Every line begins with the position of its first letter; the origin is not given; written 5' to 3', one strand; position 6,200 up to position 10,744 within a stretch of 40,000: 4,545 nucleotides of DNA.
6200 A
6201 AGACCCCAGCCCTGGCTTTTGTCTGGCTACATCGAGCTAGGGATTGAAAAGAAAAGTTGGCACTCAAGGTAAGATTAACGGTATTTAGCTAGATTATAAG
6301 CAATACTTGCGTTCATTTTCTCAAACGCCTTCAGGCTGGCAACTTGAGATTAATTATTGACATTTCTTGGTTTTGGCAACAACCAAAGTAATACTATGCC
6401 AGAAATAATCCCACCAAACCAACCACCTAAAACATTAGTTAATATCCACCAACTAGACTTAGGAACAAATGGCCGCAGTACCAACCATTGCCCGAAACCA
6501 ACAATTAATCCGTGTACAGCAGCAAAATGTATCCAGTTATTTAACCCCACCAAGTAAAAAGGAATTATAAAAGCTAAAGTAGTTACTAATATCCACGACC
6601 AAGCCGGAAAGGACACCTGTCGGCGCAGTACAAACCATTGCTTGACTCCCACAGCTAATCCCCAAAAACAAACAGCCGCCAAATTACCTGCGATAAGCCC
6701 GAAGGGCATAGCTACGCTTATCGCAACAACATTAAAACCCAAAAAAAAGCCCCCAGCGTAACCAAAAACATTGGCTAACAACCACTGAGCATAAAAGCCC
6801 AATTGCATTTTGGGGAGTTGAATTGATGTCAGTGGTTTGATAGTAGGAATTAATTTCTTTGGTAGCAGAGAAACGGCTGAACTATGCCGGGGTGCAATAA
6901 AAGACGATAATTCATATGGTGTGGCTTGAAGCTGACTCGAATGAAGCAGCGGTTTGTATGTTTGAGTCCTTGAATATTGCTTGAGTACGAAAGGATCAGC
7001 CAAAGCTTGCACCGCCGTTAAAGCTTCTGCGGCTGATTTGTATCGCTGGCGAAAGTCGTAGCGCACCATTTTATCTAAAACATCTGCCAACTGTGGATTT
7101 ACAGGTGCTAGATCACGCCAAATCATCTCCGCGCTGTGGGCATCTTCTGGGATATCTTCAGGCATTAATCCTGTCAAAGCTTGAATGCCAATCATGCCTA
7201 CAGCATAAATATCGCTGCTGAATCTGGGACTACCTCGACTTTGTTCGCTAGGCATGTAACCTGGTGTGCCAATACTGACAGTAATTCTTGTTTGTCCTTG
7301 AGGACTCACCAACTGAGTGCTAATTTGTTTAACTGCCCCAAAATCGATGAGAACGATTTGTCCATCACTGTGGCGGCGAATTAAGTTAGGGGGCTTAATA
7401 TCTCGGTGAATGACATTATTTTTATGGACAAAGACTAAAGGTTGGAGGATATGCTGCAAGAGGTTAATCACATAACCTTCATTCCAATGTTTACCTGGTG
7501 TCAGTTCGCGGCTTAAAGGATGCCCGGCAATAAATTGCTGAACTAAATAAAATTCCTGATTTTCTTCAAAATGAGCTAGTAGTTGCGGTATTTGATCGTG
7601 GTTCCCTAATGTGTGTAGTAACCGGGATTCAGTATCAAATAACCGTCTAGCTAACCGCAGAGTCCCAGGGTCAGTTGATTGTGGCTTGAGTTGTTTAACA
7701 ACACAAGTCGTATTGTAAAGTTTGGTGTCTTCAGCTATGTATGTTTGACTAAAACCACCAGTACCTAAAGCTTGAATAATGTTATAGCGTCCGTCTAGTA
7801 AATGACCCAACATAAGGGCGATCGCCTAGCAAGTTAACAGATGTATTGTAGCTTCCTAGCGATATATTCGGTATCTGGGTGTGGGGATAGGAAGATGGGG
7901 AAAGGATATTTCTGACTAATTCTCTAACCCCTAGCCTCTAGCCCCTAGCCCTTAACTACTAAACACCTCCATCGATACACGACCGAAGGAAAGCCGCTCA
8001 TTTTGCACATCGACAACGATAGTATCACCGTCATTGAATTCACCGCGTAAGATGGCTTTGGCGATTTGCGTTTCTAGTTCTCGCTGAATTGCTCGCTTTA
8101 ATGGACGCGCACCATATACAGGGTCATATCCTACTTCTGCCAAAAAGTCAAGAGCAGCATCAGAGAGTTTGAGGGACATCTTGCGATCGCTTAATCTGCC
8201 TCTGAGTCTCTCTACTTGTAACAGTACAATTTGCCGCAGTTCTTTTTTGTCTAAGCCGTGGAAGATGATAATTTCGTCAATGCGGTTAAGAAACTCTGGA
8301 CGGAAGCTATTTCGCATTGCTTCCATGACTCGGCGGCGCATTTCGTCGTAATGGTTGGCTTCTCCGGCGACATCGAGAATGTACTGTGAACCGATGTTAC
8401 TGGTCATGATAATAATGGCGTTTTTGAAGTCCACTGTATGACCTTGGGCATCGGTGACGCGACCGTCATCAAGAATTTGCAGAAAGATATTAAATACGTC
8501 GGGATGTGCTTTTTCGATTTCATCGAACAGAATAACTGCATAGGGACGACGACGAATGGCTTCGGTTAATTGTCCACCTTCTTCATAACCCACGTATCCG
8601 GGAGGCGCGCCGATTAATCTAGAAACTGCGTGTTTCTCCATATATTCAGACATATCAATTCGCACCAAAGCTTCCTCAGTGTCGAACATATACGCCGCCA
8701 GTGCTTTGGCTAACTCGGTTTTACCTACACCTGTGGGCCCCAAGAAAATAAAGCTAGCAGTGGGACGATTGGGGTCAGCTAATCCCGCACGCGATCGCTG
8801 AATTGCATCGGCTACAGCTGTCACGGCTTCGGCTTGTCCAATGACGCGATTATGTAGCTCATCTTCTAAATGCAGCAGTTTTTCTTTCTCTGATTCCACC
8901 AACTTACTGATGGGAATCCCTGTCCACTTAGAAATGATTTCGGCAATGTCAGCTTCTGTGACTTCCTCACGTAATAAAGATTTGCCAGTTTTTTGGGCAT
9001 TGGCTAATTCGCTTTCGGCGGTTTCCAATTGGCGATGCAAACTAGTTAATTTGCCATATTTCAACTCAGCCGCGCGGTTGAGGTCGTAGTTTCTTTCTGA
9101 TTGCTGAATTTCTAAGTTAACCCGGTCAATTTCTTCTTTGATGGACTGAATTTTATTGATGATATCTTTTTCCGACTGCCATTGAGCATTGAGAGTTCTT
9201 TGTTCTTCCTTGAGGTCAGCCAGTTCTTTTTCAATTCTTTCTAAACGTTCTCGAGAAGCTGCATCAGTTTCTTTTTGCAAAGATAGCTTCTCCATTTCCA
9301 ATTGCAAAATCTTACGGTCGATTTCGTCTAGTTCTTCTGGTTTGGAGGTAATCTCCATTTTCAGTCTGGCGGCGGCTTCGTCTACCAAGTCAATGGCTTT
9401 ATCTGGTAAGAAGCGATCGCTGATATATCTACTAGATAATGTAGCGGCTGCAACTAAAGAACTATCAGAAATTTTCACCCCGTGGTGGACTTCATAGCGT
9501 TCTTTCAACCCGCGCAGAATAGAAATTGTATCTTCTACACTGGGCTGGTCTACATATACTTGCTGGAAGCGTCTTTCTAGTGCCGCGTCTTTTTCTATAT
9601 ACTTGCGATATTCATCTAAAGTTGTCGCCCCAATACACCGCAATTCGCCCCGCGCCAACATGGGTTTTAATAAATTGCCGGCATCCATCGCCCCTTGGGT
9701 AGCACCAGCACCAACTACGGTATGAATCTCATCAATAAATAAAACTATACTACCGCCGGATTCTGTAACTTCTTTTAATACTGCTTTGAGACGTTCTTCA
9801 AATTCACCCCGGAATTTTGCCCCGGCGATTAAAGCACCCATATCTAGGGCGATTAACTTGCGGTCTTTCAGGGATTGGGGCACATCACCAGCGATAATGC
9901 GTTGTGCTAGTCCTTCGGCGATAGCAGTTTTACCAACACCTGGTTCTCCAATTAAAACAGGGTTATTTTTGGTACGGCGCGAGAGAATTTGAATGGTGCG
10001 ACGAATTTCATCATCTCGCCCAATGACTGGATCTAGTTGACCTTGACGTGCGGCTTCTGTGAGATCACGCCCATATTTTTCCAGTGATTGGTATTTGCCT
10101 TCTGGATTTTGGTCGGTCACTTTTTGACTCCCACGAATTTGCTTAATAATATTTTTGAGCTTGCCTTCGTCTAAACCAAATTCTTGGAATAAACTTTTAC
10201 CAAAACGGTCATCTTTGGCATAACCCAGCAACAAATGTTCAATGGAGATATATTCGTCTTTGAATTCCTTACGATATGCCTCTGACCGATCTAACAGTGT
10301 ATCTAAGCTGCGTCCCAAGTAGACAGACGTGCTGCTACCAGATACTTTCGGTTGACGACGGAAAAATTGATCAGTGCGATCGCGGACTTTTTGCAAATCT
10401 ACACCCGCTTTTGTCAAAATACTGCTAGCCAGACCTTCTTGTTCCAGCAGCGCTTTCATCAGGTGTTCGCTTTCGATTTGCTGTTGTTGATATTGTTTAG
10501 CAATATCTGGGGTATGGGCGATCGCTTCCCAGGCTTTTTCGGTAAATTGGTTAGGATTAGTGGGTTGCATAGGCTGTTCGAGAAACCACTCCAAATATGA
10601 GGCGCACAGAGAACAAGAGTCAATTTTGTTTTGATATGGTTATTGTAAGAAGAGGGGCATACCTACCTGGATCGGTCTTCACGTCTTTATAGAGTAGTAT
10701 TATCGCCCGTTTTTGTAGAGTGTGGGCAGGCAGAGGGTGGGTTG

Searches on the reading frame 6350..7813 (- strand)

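Call 28: search_protein_families(library=pfam, proteins=[window:6350-7813:-], max_evalue=0.00001)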
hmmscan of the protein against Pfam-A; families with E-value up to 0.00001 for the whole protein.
window:6350-7813:- (487 aa): 2 families
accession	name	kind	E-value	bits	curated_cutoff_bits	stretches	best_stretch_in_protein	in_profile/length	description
PF00069.31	Pkinase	-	1.4e-31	110.3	31.7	1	10-263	1-256/263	Protein kinase domain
PF07714.23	PK_Tyr_Ser-Thr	-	9.4e-13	48.5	23.1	1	12-215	3-201/258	Protein tyrosine and serine/threonine kinase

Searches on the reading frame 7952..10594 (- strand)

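Call 28: search_protein_families(library=pfam, proteins=[window:7952-10594:-], max_evalue=0.00001)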
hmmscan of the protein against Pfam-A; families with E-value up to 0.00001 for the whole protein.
window:7952-10594:- (880 aa): 12 families
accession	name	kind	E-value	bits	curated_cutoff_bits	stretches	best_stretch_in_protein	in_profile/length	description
PF07724.20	AAA_2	-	1.1e-75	253.6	27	1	610-775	1-166/166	AAA domain (Cdc48 subfamily)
PF17871.7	AAA_lid_9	-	1.4e-35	121.8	22.8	1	352-454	1-103/104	AAA lid domain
PF10431.15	ClpB_D2-small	-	1.3e-29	102.5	21.9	1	781-861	1-81/81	C-terminal, D2-small domain, of ClpB protein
PF02861.25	Clp_N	-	1.5e-28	99.1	20.7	2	30-76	3-50/53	Clp amino terminal domain, pathogenicity island component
PF00004.35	AAA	-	3e-24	86.4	21.2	2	213-329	2-111/131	ATPase family associated with various cellular activities (AAA)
PF07728.20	AAA_5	-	3.3e-19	69.7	22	1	615-736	2-125/139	AAA domain (dynein-related subfamily)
PF13401.12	AAA_22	-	3e-10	40.9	27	0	207-293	3-96/130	AAA domain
PF13191.12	AAA_16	-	1.3e-09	39.2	32.6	0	190-241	2-63/167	AAA ATPase domain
PF00158.32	Sigma54_activat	-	2.1e-09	37.7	20.2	1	609-730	19-139/168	Sigma-54 interaction domain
PF20720.3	nSTAND3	-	5e-08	33.2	27.2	0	616-655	21-60/155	Novel STAND NTPase 3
PF01695.23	IstB_IS21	-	7e-08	32.7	24.1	0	207-274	90-153/238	IstB-like ATP binding protein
PF13173.12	AAA_14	-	1.4e-06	28.8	27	0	616-711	6-88/129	AAA domain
